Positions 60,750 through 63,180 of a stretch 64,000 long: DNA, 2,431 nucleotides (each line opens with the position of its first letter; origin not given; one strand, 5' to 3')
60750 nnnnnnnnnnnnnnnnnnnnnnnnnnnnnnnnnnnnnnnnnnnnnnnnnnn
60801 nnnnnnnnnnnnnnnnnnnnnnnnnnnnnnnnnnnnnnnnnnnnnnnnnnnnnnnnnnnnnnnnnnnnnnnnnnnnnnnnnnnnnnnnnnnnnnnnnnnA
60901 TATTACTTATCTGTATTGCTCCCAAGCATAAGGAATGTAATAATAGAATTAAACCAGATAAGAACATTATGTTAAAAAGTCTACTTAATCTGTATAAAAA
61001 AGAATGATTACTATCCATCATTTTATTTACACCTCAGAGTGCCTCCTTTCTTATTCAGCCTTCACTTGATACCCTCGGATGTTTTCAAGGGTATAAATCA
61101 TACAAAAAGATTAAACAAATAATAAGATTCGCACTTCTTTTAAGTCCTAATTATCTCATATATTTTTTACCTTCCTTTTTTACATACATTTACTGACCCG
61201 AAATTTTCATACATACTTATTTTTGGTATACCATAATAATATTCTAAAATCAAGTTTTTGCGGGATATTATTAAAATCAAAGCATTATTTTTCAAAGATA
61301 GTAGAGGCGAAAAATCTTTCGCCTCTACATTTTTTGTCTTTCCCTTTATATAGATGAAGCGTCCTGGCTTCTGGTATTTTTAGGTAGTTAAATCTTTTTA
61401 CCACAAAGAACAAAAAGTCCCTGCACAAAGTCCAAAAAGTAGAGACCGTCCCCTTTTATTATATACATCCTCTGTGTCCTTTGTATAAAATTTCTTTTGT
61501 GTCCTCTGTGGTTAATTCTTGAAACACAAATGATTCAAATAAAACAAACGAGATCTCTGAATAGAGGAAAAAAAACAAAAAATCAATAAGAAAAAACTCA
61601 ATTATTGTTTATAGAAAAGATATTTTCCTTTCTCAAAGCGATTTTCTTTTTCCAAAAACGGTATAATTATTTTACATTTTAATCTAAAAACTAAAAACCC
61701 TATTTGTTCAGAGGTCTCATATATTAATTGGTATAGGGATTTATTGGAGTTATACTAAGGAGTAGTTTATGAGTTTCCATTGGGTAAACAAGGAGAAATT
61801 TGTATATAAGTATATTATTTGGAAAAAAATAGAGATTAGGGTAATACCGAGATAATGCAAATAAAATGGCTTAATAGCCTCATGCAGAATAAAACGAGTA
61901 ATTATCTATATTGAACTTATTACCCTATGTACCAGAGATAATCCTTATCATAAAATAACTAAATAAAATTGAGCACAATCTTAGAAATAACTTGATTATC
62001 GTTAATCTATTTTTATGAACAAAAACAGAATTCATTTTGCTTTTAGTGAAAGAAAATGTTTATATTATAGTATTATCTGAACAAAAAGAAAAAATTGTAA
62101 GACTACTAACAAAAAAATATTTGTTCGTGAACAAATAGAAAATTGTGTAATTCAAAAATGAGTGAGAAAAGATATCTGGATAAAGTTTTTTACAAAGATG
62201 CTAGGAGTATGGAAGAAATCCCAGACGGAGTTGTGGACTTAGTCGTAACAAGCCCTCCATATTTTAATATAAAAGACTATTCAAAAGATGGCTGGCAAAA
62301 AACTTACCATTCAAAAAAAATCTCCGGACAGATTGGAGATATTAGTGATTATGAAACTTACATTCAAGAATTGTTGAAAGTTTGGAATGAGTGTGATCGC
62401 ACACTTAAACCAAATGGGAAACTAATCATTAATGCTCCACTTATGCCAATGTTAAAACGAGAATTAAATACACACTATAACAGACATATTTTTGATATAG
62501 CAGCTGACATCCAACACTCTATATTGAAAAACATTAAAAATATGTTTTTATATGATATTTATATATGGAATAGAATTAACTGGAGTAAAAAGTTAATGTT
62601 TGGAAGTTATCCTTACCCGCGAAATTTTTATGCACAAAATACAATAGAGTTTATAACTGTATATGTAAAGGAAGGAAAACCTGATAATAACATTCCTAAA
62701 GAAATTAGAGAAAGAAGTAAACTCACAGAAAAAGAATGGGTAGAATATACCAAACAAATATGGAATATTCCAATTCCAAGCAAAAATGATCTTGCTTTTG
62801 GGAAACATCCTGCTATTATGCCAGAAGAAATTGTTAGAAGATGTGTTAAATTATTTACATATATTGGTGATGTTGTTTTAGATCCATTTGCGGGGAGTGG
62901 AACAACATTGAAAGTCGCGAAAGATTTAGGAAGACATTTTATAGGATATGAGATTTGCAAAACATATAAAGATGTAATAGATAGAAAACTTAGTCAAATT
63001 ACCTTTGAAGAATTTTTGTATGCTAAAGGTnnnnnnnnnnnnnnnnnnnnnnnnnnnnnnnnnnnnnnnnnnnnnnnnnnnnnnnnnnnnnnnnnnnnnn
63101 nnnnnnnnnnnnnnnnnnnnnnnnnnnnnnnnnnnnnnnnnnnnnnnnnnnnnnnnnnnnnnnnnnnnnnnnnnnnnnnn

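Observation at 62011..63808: Two adjacent beta-class DNA methyltransferases (SPPY + DPPY) with palindromic GAACAAA operators and no restriction enzyme before the window ends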

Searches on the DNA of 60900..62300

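Call 39: search_rna_families(source=window, start=60900, end=62300, threshold=evalue, max_evalue=1)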
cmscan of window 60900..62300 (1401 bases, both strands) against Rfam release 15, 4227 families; matches with E-value up to 1: 1.
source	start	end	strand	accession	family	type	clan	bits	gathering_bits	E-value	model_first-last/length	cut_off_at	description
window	61300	61370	-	RF02057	STnc40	Gene; sRNA;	-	26.3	45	0.058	1-70/70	no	Salmonella enterica sRNA STnc40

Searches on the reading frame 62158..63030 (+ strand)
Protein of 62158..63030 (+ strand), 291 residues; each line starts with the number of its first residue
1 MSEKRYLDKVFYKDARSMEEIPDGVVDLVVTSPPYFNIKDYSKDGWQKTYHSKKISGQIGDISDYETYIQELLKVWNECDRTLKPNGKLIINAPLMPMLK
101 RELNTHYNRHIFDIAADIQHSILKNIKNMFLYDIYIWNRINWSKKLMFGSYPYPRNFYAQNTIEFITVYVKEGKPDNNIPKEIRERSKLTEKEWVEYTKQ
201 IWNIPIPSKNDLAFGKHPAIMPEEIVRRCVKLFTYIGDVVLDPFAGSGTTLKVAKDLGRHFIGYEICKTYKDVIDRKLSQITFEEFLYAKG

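Call 7: search_protein_families(library=pfam, proteins=[window:62158-63030:+], max_evalue=0.01)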
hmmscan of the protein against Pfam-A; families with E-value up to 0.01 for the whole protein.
window:62158-63030:+ (291 aa): 2 families
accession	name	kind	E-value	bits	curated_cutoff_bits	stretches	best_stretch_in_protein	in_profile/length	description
PF01555.25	N6_N4_Mtase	-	1.9e-50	172.3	26.7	1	26-274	1-219/221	DNA methylase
PF08241.18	Methyltransf_11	-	0.0019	19.2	21.2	0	68-91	72-95/95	Methyltransferase domain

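Call 9: search_solved_structures(query=window:62158-63030:+, max_evalue=0.001)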
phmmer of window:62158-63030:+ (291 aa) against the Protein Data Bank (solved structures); distinct sequences matched with E-value up to 0.001: 12.
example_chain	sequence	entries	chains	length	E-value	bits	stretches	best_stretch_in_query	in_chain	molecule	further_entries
2zie_A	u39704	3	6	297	3.1e-34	121.9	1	13-276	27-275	Putative modification methylase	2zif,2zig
8s9n_A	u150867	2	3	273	4.5e-19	72.1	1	15-280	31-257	DNA cytosine-N4 methyltransferase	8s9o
8s9m_A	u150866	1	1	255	4.6e-19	72.1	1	165-280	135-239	DNA cytosine-N4 methyltransferase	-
9c3u_A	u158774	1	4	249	1.2e-13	54.4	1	180-276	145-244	Methyltransferase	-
8urk_A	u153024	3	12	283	1.3e-13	54.2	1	180-278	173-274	Methyltransferase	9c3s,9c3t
1eg2_A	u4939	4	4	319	1.2e-10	44.5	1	61-279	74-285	MODIFICATION METHYLASE RSRI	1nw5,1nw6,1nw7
1nw8_A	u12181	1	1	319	1.6e-10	44.1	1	65-279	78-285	MODIFICATION METHYLASE RSRI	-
6pbd_A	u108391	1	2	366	4.9e-09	39.2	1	202-272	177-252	Modification methylase CcrMI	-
5hek_A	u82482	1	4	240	2.6e-08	36.8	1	207-279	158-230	Adenine specific DNA methyltransferase (DpnA)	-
5hfj_A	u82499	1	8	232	3.7e-08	36.3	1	207-278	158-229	Adenine specific DNA methyltransferase (DpnA)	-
1g60_A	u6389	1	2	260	4.7e-07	32.7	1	217-280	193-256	Adenine-specific Methyltransferase MboIIA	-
1boo_A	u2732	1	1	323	0.00058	22.5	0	215-270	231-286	PROTEIN (N-4 CYTOSINE-SPECIFIC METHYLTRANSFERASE PVU II)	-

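Call 15: search_protein_families(library=ncbifam, proteins=[window:62158-63030:+], max_evalue=0.1)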
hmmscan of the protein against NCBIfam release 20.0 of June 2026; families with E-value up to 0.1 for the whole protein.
window:62158-63030:+ (291 aa): 5 families
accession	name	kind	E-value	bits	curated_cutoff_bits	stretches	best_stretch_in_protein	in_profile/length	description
NF050803.1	DnaMtaseCcrMCaul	equivalog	7.3e-18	64.6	830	1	213-282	182-251/350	adenine-specific DNA-methyltransferase CcrM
NF008572.0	PRK11524.1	equivalog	1.5e-17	63.7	292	2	214-280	192-258/294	adenine-specific DNA-methyltransferase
NF010253.0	PRK13699.1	subfamily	3.1e-12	46.7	244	1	216-281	143-208/226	DNA methyltransferase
TIGR01177.1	TIGR01177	hypoth_equivalog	0.0031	16.9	316.55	0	218-266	163-212/330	TIGR01177 family methyltransferase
NF040721.1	Trm14_Arch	equivalog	0.0049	16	280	0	216-251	170-206/370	tRNA (guanine(6)-N2)-methyltransferase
